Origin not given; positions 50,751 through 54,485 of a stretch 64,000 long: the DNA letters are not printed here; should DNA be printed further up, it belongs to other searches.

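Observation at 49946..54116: LanB encoded as two ORFs with a 17-nt out-of-frame overlap, plus large low-complexity inserts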

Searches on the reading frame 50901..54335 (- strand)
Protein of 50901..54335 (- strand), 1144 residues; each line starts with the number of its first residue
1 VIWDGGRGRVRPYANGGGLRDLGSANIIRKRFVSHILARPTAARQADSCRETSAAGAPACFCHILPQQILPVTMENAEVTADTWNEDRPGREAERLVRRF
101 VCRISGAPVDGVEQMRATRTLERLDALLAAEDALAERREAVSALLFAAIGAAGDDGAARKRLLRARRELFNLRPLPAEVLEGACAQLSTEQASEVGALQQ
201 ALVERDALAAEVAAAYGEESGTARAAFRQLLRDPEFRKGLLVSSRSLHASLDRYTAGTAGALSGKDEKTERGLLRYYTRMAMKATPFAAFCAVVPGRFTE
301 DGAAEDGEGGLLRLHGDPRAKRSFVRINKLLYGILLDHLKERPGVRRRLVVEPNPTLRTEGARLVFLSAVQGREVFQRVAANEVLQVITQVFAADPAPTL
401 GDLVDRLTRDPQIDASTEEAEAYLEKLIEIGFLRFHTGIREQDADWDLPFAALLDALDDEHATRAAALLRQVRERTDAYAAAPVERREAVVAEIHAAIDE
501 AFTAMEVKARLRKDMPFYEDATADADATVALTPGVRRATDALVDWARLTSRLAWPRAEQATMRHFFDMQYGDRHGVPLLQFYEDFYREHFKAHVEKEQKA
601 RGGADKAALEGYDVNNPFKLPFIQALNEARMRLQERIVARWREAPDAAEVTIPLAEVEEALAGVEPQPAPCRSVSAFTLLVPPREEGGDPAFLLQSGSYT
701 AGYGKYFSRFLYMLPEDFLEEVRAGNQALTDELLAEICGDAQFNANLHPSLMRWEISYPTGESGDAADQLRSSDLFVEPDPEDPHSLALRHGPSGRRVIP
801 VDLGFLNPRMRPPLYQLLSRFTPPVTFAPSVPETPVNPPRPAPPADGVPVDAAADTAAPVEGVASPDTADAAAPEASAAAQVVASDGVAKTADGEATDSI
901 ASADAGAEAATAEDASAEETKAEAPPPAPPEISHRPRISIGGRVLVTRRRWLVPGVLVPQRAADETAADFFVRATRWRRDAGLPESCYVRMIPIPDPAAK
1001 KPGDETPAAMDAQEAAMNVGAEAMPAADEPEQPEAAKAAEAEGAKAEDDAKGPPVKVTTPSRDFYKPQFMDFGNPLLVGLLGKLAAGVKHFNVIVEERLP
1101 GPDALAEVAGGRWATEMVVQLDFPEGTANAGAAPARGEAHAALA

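Call 6: search_protein_families(library=pfam, proteins=[window:50901-54335:-], max_evalue=0.01)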
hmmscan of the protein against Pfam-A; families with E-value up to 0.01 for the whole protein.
window:50901-54335:- (1144 aa): 1 family
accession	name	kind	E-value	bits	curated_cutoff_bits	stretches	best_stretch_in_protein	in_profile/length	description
PF04738.18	Lant_dehydr_N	-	5.5e-47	160.7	28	1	232-820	1-555/649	Lantibiotic dehydratase, N terminus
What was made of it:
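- On Split LanB (two-component class I-type dehydratase): PF04738 at E 5.5e-47 is the only domain (call 6).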

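Call 7: search_protein_families(library=ncbifam, proteins=[window:50901-54335:-], max_evalue=0.01)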
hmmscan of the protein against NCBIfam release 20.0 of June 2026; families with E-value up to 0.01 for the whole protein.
window:50901-54335:- (1144 aa): 0 families

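Call 15: find_homologous_proteins(query=window:50901-54116:-, max_evalue=0.00001)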
Query window:50901-54116:- (1071 aa): 145 proteins with E <= 0.00001 among 8000 candidates; the best 120 are listed.
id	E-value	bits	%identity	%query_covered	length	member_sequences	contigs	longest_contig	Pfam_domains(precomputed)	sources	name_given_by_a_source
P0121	0.0e+0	2356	100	100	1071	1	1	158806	PF04738.19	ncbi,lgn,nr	ncbi:MAG: hypothetical protein JWM27_3518 [Gemmatimonadetes bacterium]|nr:hypothetical protein [Gemm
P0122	0.0e+0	1606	71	98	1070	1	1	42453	PF04738.19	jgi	jgi:hypothetical protein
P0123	0.0e+0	1605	70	98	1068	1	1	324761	PF04738.19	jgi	jgi:hypothetical protein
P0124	0.0e+0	1343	61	99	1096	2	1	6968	PF04738.19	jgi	jgi:hypothetical protein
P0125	0.0e+0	1281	65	71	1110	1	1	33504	PF04738.19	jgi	jgi:hypothetical protein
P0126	0.0e+0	1276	50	20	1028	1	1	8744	PF04738.19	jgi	jgi:hypothetical protein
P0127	0.0e+0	1275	60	98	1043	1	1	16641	PF04738.19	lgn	-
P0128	0.0e+0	1256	56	99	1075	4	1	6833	PF04738.19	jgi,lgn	-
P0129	0.0e+0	1251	57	99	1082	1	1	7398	PF04738.19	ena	-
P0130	0.0e+0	1241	57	99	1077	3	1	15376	PF04738.19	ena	-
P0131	0.0e+0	1230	64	70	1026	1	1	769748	PF04738.19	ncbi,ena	-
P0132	0.0e+0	1228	64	71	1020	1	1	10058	PF04738.19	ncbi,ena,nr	ncbi:MAG TPA: lantibiotic dehydratase [Longimicrobiaceae bacterium]|nr:lantibiotic dehydratase [Long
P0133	0.0e+0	1219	56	99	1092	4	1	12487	PF04738.19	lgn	-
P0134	0.0e+0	1218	55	97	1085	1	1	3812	PF04738.19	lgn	-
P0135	0.0e+0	1215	64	70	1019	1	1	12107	PF04738.19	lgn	-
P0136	0.0e+0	1214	56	99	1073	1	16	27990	PF04738.19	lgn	-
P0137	0.0e+0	1214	56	97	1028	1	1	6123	PF04738.19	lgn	-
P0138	0.0e+0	1214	62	70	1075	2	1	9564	PF04738.19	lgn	-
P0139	0.0e+0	1214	49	21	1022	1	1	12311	PF04738.19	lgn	-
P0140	0.0e+0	1211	58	97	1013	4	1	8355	PF04738.19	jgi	jgi:hypothetical protein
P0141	0.0e+0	1211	54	99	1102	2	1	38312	PF04738.19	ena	-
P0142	0.0e+0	1210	55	97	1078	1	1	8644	PF04738.19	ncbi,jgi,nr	ncbi:MAG TPA: lantibiotic dehydratase [Longimicrobium sp.]|nr:lantibiotic dehydratase [Longimicrobiu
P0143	0.0e+0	1210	57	96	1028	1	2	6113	PF04738.19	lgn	-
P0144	0.0e+0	1209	57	96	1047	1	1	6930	PF04738.19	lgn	-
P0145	0.0e+0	1208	56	98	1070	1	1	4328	PF04738.19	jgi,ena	-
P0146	0.0e+0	1206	60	70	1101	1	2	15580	PF04738.19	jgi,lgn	jgi:hypothetical protein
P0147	0.0e+0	1204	58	85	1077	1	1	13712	PF04738.19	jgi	jgi:hypothetical protein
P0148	0.0e+0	1204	56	98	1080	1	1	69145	PF04738.19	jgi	jgi:hypothetical protein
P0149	0.0e+0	1203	61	70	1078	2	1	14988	PF04738.19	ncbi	ncbi:MAG: lantibiotic dehydratase [Longimicrobiaceae bacterium]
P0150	0.0e+0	1203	58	97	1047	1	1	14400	PF04738.19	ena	-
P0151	0.0e+0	1200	64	69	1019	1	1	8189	PF04738.19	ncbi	ncbi:MAG: lantibiotic dehydratase [Longimicrobiaceae bacterium]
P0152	0.0e+0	1199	56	97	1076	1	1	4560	PF04738.19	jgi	jgi:hypothetical protein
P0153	0.0e+0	1197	62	70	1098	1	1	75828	PF04738.19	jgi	jgi:hypothetical protein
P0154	0.0e+0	1196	54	98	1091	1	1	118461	PF04738.19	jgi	jgi:lantibiotic biosynthesis protein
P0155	0.0e+0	1195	62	72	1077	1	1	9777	PF04738.19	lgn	-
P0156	0.0e+0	1194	55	98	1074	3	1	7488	PF04738.19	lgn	-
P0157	0.0e+0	1193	62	69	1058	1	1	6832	PF04738.19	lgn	-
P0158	0.0e+0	1192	54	99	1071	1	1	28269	PF04738.19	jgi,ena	-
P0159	0.0e+0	1192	54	99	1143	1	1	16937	PF04738.19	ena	-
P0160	0.0e+0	1192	55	99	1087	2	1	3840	PF04738.19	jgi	jgi:hypothetical protein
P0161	0.0e+0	1190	56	85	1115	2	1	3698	PF04738.19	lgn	-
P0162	0.0e+0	1189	56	97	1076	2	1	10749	PF04738.19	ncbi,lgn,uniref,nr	ncbi:lantibiotic dehydratase [Longimicrobium sp.]|uniref:lantibiotic dehydratase n=1 Tax=Longimicrob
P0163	0.0e+0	1189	55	97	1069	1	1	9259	PF04738.19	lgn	-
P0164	0.0e+0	1189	61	70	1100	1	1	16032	PF04738.19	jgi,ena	-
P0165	0.0e+0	1188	56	97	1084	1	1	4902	PF04738.19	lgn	-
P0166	0.0e+0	1186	63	70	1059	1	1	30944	PF04738.19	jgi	-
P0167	0.0e+0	1185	60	70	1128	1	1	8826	PF04738.19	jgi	jgi:lantibiotic biosynthesis dehydratase-like protein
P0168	0.0e+0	1185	58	85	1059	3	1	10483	PF04738.19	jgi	jgi:hypothetical protein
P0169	0.0e+0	1185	61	70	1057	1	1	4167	PF04738.19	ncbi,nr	ncbi:MAG TPA: lantibiotic dehydratase [Longimicrobium sp.]|nr:lantibiotic dehydratase [Longimicrobiu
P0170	0.0e+0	1184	55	96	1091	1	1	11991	PF04738.19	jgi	jgi:hypothetical protein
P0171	0.0e+0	1183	58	85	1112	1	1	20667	PF04738.19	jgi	jgi:lantibiotic biosynthesis protein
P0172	0.0e+0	1183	55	97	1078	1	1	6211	PF04738.19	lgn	-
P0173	0.0e+0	1180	54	97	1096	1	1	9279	PF04738.19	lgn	-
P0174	0.0e+0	1178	60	70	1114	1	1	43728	PF04738.19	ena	-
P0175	0.0e+0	1178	54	99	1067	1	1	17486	PF04738.19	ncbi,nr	ncbi:MAG TPA: lantibiotic dehydratase [Longimicrobium sp.]|nr:lantibiotic dehydratase [Longimicrobiu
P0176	0.0e+0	1178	60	70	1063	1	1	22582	PF04738.19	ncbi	ncbi:MAG: lantibiotic dehydratase [Longimicrobiaceae bacterium]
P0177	0.0e+0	1177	54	99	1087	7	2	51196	PF04738.19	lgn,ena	-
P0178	0.0e+0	1176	55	97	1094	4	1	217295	PF04738.19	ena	-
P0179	0.0e+0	1175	57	86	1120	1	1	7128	PF04738.19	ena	-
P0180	0.0e+0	1173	57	86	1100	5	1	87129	PF04738.19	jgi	jgi:hypothetical protein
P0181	0.0e+0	1172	54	99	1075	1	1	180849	PF04738.19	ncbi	ncbi:MAG TPA: lantibiotic dehydratase [Longimicrobium sp.]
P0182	0.0e+0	1166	56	86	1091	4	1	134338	PF04738.19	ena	-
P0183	0.0e+0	1166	54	97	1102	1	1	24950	PF04738.19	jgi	jgi:hypothetical protein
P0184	0.0e+0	1162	54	99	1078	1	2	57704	PF04738.19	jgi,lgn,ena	-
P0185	0.0e+0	1161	57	86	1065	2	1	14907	PF04738.19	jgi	jgi:hypothetical protein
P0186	0.0e+0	1158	53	99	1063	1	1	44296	PF04738.19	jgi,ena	-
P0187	0.0e+0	1158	56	97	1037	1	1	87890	PF04738.19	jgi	jgi:lantibiotic biosynthesis protein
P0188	0.0e+0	1157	61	69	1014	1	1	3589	PF04738.19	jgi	jgi:hypothetical protein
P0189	0.0e+0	1157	56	98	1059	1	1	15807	PF04738.19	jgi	jgi:hypothetical protein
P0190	0.0e+0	1156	53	99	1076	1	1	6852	PF04738.19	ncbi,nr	ncbi:MAG TPA: lantibiotic dehydratase [Longimicrobium sp.]|nr:lantibiotic dehydratase [Longimicrobiu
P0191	0.0e+0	1156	53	99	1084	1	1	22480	PF04738.19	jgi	-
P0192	0.0e+0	1153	55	97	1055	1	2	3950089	PF04738.19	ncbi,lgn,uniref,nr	ncbi:lantibiotic dehydratase [Longimicrobium terrae]|uniref:Lantibiotic dehydratase N-terminal domai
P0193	0.0e+0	1151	54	97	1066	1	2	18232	PF04738.19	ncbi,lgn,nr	ncbi:MAG: lantibiotic dehydratase family protein [Gemmatimonadetes bacterium]|nr:lantibiotic dehydra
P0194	0.0e+0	1150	53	98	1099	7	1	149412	PF04738.19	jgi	jgi:hypothetical protein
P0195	0.0e+0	1150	54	97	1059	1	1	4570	PF04738.19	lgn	-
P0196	0.0e+0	1150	55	97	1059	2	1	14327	PF04738.19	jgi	jgi:hypothetical protein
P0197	0.0e+0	1147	54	97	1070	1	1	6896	PF04738.19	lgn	-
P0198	0.0e+0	1146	62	70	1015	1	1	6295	PF04738.19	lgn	-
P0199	0.0e+0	1146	54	99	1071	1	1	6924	PF04738.19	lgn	-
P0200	0.0e+0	1145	54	99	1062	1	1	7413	PF04738.19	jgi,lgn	jgi:hypothetical protein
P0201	0.0e+0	1145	52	99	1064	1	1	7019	PF04738.19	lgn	-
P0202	0.0e+0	1144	52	99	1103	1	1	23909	PF04738.19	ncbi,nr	ncbi:MAG TPA: lantibiotic dehydratase [Longimicrobium sp.]|nr:lantibiotic dehydratase [Longimicrobiu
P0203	0.0e+0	1140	61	70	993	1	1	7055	PF04738.19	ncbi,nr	ncbi:MAG TPA: lantibiotic dehydratase, partial [Longimicrobium sp.]|nr:lantibiotic dehydratase [Long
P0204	0.0e+0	1140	54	97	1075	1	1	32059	PF04738.19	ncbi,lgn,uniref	ncbi:lantibiotic dehydratase [Longimicrobium sp.]|uniref:lantibiotic dehydratase n=1 Tax=Longimicrob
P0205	0.0e+0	1139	55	97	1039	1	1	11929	PF04738.19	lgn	-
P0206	0.0e+0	1134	54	98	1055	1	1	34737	PF04738.19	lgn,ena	-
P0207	0.0e+0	1134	55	97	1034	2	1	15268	PF04738.19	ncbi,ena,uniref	ncbi:MAG TPA: lantibiotic dehydratase [Longimicrobium sp.]|uniref:lantibiotic dehydratase n=1 Tax=Lo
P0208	0.0e+0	1131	53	98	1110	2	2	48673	PF04738.19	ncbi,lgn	-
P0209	0.0e+0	1127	52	98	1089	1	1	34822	PF04738.19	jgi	jgi:hypothetical protein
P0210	0.0e+0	1125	53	97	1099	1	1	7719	PF04738.19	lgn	-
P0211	0.0e+0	1114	53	98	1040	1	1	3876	PF04738.19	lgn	-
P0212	0.0e+0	1091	57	86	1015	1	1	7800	PF04738.19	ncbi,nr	ncbi:MAG TPA: lantibiotic dehydratase, partial [Longimicrobium sp.]|nr:lantibiotic dehydratase [Long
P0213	0.0e+0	1085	66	69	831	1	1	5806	PF04738.19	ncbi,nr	ncbi:MAG TPA: lantibiotic dehydratase, partial [Longimicrobiaceae bacterium]|nr:lantibiotic dehydrat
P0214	0.0e+0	1082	51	97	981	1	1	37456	PF04738.19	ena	-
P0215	0.0e+0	1062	55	86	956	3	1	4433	PF04738.19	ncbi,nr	ncbi:MAG TPA: lantibiotic dehydratase, partial [Longimicrobium sp.]|nr:lantibiotic dehydratase [Long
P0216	0.0e+0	1038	68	68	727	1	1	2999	PF04738.19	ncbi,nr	ncbi:MAG TPA: lantibiotic dehydratase, partial [Longimicrobiaceae bacterium]|nr:lantibiotic dehydrat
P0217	0.0e+0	1020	63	70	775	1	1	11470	PF04738.19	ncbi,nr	ncbi:MAG TPA: lantibiotic dehydratase, partial [Longimicrobium sp.]|nr:lantibiotic dehydratase [Long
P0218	1.8e-294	998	59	68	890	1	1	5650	PF04738.19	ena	-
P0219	6.9e-294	996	61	70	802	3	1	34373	PF04738.19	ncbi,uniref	ncbi:lantibiotic dehydratase, partial [Longimicrobium sp.]|uniref:lantibiotic dehydratase n=1 Tax=Lo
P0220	3.6e-293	994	59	70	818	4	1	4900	PF04738.19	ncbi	ncbi:MAG TPA: lantibiotic dehydratase, partial [Longimicrobium sp.]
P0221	6.8e-293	993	62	73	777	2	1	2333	PF04738.19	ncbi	ncbi:MAG TPA: lantibiotic dehydratase, partial [Longimicrobium sp.]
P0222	1.0e-281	956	59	70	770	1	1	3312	PF04738.19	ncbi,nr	ncbi:MAG TPA: lantibiotic dehydratase, partial [Longimicrobium sp.]|nr:lantibiotic dehydratase [Long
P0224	8.9e-273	926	61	65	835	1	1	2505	PF04738.19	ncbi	ncbi:MAG TPA: lantibiotic dehydratase, partial [Longimicrobiaceae bacterium]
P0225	3.6e-268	911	52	69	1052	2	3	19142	PF04738.19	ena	-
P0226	1.3e-267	909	54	69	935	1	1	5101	PF04738.19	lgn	-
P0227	9.5e-265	900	49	69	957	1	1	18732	PF04738.19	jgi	jgi:hypothetical protein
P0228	2.6e-261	888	57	65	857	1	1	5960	PF04738.19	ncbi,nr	ncbi:MAG TPA: lantibiotic dehydratase, partial [Longimicrobium sp.]|nr:lantibiotic dehydratase [Long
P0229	4.5e-260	884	60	65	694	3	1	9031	PF04738.19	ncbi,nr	ncbi:MAG TPA: lantibiotic dehydratase, partial [Longimicrobium sp.]|nr:lantibiotic dehydratase [Long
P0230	1.0e-257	876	49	71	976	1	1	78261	PF04738.19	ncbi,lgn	-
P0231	6.5e-245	834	43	96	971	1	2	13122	PF04738.19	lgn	-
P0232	5.8e-239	814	47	70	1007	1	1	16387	PF04738.19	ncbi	-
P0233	2.1e-230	786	46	69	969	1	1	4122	PF04738.19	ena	-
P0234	4.7e-227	775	40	96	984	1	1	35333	PF04738.19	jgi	-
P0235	1.9e-224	766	44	86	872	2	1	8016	PF04738.19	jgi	jgi:hypothetical protein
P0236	2.9e-223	762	58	58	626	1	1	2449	PF04738.19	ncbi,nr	ncbi:MAG TPA: lantibiotic dehydratase, partial [Longimicrobium sp.]|nr:lantibiotic dehydratase [Long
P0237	4.0e-223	762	46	69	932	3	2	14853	PF04738.19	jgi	-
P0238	1.4e-217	744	40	97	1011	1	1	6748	PF04738.19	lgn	-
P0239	6.2e-216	738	59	57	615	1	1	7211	PF04738.19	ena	-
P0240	1.6e-215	737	39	98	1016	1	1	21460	PF04738.19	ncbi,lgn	-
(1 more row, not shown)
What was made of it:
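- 50901..54116 (-): lanB-N: stand-alone glutamylation subunit (predicted Glu-tRNA(Glu)-dependent Ser/Thr glutamyl transferase), 1071 aa. It is 100% identical to NCBI protein P0121, also 1071 aa (call 15).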
